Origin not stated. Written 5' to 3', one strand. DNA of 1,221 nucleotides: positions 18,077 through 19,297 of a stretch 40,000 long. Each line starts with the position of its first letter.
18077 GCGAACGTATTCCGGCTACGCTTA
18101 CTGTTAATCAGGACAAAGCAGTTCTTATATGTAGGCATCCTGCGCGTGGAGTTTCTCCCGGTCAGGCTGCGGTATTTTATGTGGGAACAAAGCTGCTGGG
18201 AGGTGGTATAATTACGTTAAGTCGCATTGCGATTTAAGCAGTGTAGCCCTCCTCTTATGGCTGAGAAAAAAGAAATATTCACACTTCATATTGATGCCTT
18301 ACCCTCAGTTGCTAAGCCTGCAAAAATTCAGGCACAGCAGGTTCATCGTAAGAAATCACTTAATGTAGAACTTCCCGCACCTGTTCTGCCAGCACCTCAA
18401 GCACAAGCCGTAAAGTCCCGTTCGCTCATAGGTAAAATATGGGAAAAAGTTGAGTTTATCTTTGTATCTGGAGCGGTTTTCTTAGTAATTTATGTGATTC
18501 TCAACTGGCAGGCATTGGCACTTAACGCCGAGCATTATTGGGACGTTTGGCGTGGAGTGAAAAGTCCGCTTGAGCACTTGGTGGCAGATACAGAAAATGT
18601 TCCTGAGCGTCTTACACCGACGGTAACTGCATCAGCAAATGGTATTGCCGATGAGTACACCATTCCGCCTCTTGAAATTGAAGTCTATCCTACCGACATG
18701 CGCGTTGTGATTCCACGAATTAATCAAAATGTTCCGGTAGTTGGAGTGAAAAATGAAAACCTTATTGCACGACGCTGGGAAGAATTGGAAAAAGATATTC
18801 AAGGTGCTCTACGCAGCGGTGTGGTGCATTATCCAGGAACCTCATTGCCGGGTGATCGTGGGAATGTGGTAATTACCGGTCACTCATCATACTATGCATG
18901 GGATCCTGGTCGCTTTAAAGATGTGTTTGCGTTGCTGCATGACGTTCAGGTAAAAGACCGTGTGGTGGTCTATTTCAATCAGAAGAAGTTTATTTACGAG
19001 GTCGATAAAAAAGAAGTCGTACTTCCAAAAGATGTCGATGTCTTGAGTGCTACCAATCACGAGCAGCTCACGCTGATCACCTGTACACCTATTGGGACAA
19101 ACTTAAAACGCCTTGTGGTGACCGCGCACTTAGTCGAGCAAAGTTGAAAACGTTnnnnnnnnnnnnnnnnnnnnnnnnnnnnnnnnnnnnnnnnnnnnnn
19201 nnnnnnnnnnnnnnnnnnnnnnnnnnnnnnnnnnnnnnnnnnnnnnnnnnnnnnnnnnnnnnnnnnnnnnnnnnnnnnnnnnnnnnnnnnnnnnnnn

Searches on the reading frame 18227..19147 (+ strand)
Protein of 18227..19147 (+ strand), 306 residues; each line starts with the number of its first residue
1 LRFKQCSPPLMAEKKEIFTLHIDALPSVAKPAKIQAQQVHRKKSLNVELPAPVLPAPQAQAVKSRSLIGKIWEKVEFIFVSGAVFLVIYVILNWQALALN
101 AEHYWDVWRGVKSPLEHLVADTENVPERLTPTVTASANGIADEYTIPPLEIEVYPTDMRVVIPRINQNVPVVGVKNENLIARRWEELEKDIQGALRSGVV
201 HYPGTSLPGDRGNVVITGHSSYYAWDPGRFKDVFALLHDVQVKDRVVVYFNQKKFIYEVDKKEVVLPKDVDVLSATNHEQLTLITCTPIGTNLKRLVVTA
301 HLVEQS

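Call 3: search_protein_families(library=pfam, proteins=[window:18227-19147:+], max_evalue=1)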
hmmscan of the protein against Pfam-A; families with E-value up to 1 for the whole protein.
window:18227-19147:+ (306 aa): 1 family
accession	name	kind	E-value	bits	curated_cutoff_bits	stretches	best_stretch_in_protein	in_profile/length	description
PF04203.18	Sortase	-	3.8e-26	91.7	26.6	1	161-303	2-125/125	Sortase domain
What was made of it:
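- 18227..19147 (+): Convergent sortase gene. It is the conserved neighbour of g5 in 84 of 86 loci and is co-directional with g5 in four of them. Pfam Sortase E 3.8e-26 (call 3).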

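Call 4: search_protein_families(library=ncbifam, proteins=[window:18227-19147:+], max_evalue=1)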
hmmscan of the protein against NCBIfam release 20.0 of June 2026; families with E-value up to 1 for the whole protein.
window:18227-19147:+ (306 aa): 7 families
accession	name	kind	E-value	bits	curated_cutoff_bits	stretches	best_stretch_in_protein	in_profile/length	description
NF033745.1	class_C_sortase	subfamily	2.9e-22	79.5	160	1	193-301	114-219/220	class C sortase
TIGR01076.1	sortase_fam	subfamily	1.4e-18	67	39.35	1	194-301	22-126/136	sortase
NF033746.1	class_D_sortase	subfamily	8.2e-17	61.3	165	1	193-303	31-134/135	class D sortase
NF058671.1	sortase_SrtD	exception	1.6e-16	60.5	140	1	193-301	85-186/187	class D sortase, LPxTATN-specific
NF033747.1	class_E_sortase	subfamily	3.1e-16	59.9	160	1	193-305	94-208/211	class E sortase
TIGR03784.1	marine_sortase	equivalog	3.8e-07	29.9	158.25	1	198-291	77-161/174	class GN sortase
NF033748.1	class_F_sortase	subfamily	1.8e-06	27.7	166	1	197-287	45-134/155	class F sortase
